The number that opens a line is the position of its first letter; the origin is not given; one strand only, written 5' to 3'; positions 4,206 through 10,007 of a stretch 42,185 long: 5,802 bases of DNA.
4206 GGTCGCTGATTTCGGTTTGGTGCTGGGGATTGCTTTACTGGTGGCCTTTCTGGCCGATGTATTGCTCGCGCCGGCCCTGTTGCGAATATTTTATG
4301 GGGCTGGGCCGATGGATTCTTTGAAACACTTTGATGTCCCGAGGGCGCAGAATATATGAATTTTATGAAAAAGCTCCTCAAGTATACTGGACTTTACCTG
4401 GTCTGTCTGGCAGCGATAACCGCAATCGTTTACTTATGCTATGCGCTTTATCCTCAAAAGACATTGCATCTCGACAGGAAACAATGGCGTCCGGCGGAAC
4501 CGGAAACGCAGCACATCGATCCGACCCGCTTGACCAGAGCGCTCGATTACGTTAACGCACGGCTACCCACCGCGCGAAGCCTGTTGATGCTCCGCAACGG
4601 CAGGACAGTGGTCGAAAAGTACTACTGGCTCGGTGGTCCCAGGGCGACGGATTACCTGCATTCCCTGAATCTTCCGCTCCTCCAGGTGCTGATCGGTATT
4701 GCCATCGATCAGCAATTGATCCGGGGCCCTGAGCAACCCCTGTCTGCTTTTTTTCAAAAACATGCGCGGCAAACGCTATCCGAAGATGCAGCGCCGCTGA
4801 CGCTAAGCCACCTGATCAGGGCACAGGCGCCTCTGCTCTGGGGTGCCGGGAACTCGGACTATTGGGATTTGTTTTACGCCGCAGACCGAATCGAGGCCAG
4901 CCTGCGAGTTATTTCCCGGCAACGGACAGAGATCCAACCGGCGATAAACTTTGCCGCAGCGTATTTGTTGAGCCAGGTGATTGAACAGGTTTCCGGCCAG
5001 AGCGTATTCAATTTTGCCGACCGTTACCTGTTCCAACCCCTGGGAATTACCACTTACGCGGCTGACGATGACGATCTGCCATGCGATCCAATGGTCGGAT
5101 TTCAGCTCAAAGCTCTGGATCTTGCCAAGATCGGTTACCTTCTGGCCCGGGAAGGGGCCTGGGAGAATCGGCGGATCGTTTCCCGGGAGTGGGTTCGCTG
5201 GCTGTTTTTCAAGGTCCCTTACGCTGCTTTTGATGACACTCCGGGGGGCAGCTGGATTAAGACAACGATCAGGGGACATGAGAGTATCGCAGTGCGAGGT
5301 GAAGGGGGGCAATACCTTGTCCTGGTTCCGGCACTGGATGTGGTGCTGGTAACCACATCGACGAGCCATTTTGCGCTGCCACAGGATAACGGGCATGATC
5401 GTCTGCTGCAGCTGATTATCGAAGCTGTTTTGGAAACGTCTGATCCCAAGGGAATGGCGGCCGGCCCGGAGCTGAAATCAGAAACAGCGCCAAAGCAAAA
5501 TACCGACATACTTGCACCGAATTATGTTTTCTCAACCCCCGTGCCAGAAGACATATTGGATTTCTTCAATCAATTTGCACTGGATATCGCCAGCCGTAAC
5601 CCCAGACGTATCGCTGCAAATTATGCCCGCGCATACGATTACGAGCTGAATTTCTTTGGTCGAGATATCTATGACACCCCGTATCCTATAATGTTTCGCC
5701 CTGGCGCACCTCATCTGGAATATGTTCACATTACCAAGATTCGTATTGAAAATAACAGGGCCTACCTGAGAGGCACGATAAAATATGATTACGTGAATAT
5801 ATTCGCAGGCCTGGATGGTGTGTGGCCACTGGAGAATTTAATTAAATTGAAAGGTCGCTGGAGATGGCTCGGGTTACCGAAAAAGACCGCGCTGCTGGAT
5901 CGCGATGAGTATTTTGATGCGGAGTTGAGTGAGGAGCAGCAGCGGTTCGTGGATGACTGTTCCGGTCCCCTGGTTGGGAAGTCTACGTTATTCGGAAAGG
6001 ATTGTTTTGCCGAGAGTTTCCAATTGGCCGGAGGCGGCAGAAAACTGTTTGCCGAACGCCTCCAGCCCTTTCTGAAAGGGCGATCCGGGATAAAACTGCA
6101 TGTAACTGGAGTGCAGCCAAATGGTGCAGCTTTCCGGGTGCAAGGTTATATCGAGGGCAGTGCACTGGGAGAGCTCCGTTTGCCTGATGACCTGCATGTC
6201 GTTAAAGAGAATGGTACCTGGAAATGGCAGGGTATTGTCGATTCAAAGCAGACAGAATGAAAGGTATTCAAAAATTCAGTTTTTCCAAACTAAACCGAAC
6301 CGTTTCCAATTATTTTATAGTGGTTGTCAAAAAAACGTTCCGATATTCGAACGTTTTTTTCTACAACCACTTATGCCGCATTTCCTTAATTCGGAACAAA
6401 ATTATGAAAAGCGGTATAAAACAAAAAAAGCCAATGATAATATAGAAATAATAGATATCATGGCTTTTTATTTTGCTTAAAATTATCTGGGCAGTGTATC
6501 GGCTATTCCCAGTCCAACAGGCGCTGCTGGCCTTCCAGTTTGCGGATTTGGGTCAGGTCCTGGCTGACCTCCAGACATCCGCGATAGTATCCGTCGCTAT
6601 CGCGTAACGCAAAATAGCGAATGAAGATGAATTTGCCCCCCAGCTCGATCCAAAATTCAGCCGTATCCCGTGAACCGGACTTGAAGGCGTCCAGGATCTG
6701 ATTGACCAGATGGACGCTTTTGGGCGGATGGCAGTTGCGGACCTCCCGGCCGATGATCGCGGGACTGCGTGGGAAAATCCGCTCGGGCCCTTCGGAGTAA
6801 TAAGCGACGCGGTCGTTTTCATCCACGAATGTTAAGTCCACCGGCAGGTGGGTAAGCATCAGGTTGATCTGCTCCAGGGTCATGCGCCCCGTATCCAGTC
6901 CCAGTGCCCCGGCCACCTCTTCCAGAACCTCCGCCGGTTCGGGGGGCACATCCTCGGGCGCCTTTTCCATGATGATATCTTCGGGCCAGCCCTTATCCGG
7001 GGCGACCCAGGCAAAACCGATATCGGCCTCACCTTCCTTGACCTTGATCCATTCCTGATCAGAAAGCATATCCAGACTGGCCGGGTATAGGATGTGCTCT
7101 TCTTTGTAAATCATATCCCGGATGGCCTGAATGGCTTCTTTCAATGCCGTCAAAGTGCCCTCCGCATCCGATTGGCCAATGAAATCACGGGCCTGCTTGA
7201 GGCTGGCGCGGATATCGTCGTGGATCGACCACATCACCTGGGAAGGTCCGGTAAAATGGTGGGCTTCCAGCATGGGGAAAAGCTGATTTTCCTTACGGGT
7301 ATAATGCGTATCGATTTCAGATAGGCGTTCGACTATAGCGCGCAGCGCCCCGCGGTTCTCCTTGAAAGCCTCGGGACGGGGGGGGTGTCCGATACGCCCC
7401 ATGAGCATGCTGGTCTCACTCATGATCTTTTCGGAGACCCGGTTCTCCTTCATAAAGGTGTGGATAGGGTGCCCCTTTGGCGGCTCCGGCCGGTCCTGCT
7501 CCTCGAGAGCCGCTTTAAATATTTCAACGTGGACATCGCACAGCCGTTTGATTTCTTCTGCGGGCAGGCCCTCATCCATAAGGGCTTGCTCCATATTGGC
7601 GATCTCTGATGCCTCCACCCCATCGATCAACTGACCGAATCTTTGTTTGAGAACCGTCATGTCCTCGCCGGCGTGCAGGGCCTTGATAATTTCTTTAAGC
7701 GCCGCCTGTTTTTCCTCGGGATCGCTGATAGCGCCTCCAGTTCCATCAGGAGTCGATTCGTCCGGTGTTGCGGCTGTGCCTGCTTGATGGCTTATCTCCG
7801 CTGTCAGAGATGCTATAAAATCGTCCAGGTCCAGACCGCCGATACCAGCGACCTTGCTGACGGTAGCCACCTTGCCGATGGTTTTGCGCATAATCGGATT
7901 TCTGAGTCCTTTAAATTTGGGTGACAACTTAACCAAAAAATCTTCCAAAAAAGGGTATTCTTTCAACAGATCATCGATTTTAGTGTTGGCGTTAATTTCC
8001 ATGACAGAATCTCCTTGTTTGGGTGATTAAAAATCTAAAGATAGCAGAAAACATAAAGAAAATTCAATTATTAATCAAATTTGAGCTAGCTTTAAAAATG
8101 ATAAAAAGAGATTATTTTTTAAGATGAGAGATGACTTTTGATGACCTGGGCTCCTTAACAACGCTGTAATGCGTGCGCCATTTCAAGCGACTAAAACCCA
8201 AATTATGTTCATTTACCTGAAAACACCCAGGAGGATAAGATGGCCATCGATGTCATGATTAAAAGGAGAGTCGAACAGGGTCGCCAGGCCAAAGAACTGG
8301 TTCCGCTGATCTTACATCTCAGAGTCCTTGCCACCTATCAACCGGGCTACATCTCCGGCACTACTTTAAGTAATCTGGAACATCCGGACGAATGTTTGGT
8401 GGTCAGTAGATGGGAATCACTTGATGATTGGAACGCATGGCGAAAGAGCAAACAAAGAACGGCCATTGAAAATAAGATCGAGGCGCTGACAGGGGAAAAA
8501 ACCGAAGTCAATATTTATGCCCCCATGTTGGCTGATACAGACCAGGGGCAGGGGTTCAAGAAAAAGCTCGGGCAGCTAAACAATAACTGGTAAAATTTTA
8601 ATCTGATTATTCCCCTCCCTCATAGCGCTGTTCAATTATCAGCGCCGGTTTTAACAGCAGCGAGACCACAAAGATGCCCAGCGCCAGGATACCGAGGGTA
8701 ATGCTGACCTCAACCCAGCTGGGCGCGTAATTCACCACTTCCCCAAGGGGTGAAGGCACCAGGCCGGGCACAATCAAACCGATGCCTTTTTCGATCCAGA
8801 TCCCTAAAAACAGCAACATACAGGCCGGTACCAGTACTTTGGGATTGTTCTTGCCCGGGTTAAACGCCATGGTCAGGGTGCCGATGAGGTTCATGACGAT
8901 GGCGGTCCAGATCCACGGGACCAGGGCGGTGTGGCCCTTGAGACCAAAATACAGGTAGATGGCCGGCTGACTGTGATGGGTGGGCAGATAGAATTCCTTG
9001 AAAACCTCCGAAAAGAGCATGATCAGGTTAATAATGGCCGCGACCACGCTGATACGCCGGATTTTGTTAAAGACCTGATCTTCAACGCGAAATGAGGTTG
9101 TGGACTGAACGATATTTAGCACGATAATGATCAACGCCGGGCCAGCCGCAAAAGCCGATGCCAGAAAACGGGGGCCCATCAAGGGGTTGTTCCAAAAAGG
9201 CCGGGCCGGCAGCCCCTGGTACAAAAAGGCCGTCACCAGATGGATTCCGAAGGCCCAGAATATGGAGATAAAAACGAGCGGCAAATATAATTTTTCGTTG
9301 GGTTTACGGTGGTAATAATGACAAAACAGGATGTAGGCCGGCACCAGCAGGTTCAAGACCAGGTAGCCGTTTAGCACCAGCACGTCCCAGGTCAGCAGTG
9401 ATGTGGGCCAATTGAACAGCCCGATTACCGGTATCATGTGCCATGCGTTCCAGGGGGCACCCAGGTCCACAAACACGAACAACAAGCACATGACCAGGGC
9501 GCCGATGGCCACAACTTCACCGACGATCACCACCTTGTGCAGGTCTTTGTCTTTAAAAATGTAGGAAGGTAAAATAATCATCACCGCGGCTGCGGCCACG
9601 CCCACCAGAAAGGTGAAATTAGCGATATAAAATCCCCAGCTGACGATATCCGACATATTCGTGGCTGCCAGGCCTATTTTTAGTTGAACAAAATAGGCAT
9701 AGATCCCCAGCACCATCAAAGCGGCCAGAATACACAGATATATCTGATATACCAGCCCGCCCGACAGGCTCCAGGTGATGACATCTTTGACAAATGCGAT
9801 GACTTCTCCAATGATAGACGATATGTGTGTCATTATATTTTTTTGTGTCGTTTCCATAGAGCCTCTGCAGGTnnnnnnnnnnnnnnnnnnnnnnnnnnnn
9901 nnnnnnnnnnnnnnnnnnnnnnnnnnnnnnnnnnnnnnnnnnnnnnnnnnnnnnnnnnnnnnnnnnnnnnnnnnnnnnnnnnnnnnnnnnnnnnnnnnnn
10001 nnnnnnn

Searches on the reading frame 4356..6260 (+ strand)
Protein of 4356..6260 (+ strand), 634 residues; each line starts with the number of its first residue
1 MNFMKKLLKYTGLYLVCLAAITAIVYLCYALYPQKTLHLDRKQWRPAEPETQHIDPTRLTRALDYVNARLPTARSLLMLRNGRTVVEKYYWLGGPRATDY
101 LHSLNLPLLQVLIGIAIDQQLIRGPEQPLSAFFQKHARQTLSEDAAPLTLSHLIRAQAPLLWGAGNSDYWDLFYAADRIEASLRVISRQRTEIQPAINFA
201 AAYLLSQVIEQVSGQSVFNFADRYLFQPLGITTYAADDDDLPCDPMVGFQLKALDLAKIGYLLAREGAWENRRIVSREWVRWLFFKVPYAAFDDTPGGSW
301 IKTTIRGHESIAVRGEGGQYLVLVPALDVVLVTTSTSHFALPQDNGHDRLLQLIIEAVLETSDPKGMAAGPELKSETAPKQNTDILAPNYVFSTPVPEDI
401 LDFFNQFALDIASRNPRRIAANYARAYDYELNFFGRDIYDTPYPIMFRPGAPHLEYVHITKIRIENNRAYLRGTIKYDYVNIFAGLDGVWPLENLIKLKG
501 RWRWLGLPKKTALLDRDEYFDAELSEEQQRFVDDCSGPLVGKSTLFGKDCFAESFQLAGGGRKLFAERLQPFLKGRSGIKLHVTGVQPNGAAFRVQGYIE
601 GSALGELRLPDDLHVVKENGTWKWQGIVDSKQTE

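Call 27: search_protein_families(library=pfam, proteins=[window:4356-6260:+], max_evalue=0.001)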
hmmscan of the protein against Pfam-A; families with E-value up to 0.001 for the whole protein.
window:4356-6260:+ (634 aa): 1 family
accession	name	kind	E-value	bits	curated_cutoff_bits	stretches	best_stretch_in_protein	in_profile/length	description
PF00144.29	Beta-lactamase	-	1.1e-08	35.1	27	1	126-241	76-188/329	Beta-lactamase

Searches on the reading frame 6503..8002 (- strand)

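Call 27: search_protein_families(library=pfam, proteins=[window:6503-8002:-], max_evalue=0.001)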
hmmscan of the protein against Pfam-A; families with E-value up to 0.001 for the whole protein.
window:6503-8002:- (499 aa): 5 families
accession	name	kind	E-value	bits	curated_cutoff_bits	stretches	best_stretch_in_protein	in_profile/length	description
PF13596.12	PAS_10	-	1.3e-29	103.4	22.1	1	379-484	1-106/106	PAS domain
PF04282.18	DUF438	-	4.4e-25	87.8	25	1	102-167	1-66/67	Family of unknown function (DUF438)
PF08984.16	DUF1858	-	2.3e-17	63.3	32.2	1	3-63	1-59/59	Domain of unknown function (DUF1858)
PF01814.28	Hemerythrin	-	5.4e-15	56.4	25.3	1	208-308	31-126/127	Hemerythrin HHE cation binding domain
PF08448.16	PAS_4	-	3.6e-05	24.4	23.1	1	383-485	1-107/110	PAS fold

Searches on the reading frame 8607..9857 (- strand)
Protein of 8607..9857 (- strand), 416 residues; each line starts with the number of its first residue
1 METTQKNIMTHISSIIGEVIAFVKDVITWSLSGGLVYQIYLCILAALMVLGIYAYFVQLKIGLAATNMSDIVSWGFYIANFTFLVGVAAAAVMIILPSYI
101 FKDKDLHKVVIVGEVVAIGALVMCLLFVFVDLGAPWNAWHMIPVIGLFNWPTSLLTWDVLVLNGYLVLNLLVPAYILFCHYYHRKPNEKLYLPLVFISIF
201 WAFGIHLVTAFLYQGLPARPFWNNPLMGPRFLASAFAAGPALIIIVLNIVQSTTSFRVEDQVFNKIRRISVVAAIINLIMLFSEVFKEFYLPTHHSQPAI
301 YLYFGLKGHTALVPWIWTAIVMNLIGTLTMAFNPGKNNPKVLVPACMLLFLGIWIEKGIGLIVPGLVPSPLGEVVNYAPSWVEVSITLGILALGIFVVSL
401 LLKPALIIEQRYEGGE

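Call 26: search_protein_families(library=pfam, proteins=[window:8607-9857:-], max_evalue=0.001)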
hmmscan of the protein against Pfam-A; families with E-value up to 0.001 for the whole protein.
window:8607-9857:- (416 aa): 1 family
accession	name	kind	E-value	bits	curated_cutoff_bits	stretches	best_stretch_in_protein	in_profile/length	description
PF03916.19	NrfD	-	4.1e-32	112.5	25.8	1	66-356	3-300/313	Polysulphide reductase, NrfD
